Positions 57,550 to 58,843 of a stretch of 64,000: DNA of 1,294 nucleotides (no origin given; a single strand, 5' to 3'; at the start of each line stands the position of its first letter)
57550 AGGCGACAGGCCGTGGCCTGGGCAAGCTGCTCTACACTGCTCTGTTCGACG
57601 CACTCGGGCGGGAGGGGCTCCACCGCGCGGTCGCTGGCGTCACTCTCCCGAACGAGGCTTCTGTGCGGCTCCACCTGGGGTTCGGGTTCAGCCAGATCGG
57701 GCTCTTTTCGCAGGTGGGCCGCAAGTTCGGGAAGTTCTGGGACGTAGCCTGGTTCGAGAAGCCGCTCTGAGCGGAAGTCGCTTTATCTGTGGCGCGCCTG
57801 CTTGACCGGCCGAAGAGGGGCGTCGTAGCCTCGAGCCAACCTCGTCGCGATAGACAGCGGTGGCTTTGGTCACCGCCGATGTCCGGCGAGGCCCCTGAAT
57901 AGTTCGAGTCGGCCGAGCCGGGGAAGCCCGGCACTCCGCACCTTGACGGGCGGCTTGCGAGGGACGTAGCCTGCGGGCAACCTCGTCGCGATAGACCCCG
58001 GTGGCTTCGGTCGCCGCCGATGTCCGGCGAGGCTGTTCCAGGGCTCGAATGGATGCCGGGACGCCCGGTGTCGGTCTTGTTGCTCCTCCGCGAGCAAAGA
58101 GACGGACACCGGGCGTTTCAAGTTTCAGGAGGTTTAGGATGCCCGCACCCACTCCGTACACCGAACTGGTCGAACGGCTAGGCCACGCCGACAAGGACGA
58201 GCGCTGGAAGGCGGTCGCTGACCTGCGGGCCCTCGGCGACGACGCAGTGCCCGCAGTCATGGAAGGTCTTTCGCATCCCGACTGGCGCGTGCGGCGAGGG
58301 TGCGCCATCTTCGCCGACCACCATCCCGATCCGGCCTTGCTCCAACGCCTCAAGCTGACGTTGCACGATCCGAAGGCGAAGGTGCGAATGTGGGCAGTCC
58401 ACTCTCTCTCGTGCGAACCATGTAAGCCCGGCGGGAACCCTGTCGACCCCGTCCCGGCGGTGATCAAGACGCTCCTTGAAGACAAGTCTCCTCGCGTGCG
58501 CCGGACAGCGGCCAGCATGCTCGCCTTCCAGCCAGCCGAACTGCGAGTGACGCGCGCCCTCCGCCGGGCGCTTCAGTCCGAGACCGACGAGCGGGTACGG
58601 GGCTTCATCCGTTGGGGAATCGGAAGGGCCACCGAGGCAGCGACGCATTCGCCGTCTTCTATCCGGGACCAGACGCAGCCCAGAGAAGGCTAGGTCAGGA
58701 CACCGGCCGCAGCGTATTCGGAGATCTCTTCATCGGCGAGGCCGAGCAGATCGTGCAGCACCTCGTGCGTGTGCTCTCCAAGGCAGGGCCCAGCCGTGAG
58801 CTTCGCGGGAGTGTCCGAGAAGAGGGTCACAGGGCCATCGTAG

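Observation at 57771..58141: Two tandem 68-nt structured repeats with base-pair-preserving differences, followed by a 12-bp-stem hairpin and U-tract in front of a HEAT-repeat gene: candidate tandem cis-regulatory RNA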

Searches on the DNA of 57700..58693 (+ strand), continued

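Call 66: search_rna_families(sources=[L001, L002, L003, L004, L125, L126, L127, L133, L134, L136, L137, L138, L150], threshold=evalue, max_evalue=1)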
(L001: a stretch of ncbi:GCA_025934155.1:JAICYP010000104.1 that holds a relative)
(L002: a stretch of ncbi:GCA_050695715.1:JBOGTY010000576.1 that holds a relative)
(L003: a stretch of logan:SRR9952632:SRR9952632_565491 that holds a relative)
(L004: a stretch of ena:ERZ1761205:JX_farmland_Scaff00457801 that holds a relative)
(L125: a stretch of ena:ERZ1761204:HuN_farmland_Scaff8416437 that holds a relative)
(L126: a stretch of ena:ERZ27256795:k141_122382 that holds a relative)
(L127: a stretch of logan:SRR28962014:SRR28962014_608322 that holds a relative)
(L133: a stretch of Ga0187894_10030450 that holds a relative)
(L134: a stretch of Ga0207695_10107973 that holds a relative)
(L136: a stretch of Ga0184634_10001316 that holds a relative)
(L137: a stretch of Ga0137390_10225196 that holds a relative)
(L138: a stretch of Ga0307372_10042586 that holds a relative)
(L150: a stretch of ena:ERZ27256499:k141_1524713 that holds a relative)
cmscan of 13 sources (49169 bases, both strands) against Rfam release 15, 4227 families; matches with E-value up to 1: 2.
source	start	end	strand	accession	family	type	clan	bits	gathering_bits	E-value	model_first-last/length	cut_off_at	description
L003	3667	3709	-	RF03163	c4-a1b1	Gene; antisense;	CL00128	21.2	46.7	0.46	1-53/53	no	a1, b1 targets of C4 antisense RNA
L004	320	354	-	RF01145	sR14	Gene; snRNA; snoRNA; CD-box;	-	18.7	38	0.94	20-54/54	no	Small nucleolar RNA sR14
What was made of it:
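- On Any Rfam 15 family (4227 models): Nothing on the leaders of 13 orthologous loci at E<=1 (call 66).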

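Call 67: search_with_rna_model(model_id=R1, sources=[L152, L153], max_evalue=1, show_alignments=3)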
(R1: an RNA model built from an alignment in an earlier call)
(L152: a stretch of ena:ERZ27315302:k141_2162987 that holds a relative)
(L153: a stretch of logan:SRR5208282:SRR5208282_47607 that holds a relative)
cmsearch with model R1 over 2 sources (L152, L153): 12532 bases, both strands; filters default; matches with E-value up to 1: 2.
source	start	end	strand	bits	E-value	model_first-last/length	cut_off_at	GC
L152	3247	3313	+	49.7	2.2e-10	1-63/63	no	0.72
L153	264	330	+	49.7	2.2e-10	1-63/63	no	0.72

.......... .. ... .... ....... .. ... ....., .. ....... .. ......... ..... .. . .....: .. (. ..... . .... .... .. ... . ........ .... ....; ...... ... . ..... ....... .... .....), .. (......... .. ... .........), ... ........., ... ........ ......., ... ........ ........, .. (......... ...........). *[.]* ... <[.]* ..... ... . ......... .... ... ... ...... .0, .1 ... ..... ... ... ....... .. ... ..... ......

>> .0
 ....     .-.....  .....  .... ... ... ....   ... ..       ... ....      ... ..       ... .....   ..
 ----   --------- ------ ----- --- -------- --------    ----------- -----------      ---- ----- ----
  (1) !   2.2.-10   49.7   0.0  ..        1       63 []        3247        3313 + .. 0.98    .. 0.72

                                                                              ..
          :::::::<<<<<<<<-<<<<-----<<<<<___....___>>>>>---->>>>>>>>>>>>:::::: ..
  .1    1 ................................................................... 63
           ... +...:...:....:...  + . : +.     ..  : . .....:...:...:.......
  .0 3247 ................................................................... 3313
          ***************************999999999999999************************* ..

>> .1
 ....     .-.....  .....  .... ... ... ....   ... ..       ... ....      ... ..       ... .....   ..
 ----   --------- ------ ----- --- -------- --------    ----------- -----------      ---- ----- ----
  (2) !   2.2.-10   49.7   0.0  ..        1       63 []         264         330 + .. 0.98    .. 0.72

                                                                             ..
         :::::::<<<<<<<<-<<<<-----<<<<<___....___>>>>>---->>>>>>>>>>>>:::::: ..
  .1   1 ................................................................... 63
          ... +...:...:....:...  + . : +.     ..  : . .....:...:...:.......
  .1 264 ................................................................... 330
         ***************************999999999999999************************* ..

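Call 69: search_with_rna_model(model_id=R1, sources=[window, L001, L002, L003, L004, L125, L126, L127, L133, L134, L136, L137, L138, L150, L152], max_evalue=0.01, make_alignment=true)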
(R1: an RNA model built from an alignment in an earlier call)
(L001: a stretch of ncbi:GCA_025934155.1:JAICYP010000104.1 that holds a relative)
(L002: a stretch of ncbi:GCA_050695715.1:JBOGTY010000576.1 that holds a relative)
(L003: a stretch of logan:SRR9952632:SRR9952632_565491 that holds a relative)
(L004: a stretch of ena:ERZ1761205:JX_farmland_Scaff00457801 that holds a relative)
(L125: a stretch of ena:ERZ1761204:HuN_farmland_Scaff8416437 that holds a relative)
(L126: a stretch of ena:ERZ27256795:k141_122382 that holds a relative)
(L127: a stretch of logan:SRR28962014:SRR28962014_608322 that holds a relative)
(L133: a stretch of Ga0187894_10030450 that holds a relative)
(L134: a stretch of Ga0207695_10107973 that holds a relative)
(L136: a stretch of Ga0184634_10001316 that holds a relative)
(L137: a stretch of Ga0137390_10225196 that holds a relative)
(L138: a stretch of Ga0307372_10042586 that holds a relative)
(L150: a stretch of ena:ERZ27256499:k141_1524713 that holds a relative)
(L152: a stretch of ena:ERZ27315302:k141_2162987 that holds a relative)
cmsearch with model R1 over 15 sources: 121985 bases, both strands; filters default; matches with E-value up to 0.01: 19.
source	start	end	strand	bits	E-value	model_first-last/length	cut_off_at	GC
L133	304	364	+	72.9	6.7e-15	1-63/63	no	0.74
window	57833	57897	+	68.3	8.5e-14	1-63/63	no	0.68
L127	1423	1483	+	67.9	1e-13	1-63/63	no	0.72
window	57974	58038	+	67.7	1.2e-13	1-63/63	no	0.71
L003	1715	1775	+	65.5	3.9e-13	1-63/63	no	0.67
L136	1794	1866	+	65.5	3.9e-13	1-63/63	no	0.68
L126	1333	1393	+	63.8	9.6e-13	1-63/63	no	0.67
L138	402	470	+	62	2.5e-12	1-63/63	no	0.7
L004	2809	2874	+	61.7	3e-12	1-63/63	no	0.7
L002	537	599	+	58.6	1.6e-11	1-63/63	no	0.75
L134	364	426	+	58.2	2e-11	1-63/63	no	0.71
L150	4860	4927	+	56.4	5.4e-11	1-63/63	no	0.71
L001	296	356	+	56.3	5.7e-11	1-63/63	no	0.67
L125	405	464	+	54.9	1.2e-10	1-63/63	no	0.73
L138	337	401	+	50.6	1.3e-09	1-63/63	no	0.66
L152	3247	3313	+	49.7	2.1e-09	1-63/63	no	0.72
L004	1752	1816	+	34.9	6.9e-06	1-63/63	no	0.69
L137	648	768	+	29.8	0.00011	1-63/63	no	0.69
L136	1655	1725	+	23.6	0.0032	1-63/63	no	0.66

Alignment A5: 19 matches aligned to the model, 137 columns, each read 5' to 3' on its own strand. Consensus structure (alignment columns), stored with it:
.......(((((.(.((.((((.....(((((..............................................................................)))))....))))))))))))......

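Call 81: build_rna_model(alignment_id=A5)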
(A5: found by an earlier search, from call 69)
Model R2 built from alignment A5 (19 sequences, 137 columns); structure: stored with the alignment.
model positions 63; base pairs 17; branch points 0; effective number of sequences 14.25; information 0.889 bits per position. Calibrated on 0.2 Mb of random sequence (short: E-values are rough).
structure used (alignment columns):
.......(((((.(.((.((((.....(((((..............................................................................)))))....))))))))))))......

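Call 82: search_with_rna_model(model_id=R2, sources=[window, L001, L002, L003, L004, L125, L126, L127, L133, L134, L135, L136, L137, L138, L139, L140, L142, L143, L144, L145, L146, L147, L148, L149, L150, L152], max_evalue=1)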
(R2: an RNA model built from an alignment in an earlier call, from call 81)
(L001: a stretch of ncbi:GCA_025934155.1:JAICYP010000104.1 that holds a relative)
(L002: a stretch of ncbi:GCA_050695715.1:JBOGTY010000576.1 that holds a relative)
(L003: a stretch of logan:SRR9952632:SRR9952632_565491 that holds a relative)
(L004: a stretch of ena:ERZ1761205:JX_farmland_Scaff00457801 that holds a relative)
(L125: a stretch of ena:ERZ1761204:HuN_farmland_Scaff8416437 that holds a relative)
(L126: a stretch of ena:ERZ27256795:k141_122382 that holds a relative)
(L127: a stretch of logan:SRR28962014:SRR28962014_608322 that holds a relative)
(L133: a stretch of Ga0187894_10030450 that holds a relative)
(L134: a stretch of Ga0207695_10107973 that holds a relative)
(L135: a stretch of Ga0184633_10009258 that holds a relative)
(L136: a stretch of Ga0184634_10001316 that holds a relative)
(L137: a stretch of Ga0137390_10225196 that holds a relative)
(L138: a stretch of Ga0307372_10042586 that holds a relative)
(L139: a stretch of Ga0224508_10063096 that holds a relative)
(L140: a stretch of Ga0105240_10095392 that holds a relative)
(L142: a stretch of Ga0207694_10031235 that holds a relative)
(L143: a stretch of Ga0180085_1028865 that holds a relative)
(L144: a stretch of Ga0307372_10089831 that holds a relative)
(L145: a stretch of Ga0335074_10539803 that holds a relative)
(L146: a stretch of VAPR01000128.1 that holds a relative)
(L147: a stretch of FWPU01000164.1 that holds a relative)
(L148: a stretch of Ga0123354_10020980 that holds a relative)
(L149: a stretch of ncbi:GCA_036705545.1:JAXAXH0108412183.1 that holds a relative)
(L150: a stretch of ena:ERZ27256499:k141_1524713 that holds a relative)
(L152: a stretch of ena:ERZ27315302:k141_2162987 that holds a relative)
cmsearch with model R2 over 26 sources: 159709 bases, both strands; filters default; matches with E-value up to 1: 21.
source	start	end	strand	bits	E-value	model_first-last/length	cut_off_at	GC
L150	4860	4927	+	68.8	1.8e-12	1-63/63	no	0.71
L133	304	364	+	68.5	2.2e-12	1-63/63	no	0.74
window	57974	58038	+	68.2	2.4e-12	1-63/63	no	0.71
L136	1794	1866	+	67.9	2.8e-12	1-63/63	no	0.68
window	57833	57897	+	67.6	3.4e-12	1-63/63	no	0.68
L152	3247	3313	+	67.1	4.3e-12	1-63/63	no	0.72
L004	2809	2874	+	66.4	6.2e-12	1-63/63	no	0.7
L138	402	470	+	65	1.2e-11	1-63/63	no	0.7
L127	1423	1483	+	64.6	1.5e-11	1-63/63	no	0.72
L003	1715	1775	+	61.8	6.4e-11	1-63/63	no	0.67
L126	1333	1393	+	60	1.5e-10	1-63/63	no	0.67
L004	1752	1816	+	57.2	6.5e-10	1-63/63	no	0.69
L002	537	599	+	57.2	6.5e-10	1-63/63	no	0.75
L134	364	426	+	56.6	9e-10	1-63/63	no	0.71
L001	296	356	+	53.3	4.8e-09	1-63/63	no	0.67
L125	405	464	+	52.4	7.2e-09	1-63/63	no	0.73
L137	648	768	+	49.7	2.9e-08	1-63/63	no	0.69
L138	336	401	+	49.5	3.1e-08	1-63/63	no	0.67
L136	1655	1725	+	45.2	2.8e-07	1-63/63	no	0.66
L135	1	35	+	24.1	0.012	34-63/63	5'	0.66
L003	2737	2795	-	16.7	0.51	1-63/63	no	0.8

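Call 83: search_dna_similar(query=window:57801-58141:+, collection=plasmids, mode=distant, max_evalue=0.001, max_rows=10)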
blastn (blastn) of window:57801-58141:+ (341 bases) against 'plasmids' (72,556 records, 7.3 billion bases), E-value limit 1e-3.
No match.
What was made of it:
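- On Dispersed intergenic repeat (REP/BIME/MITE-like): No plasmid match (call 83).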
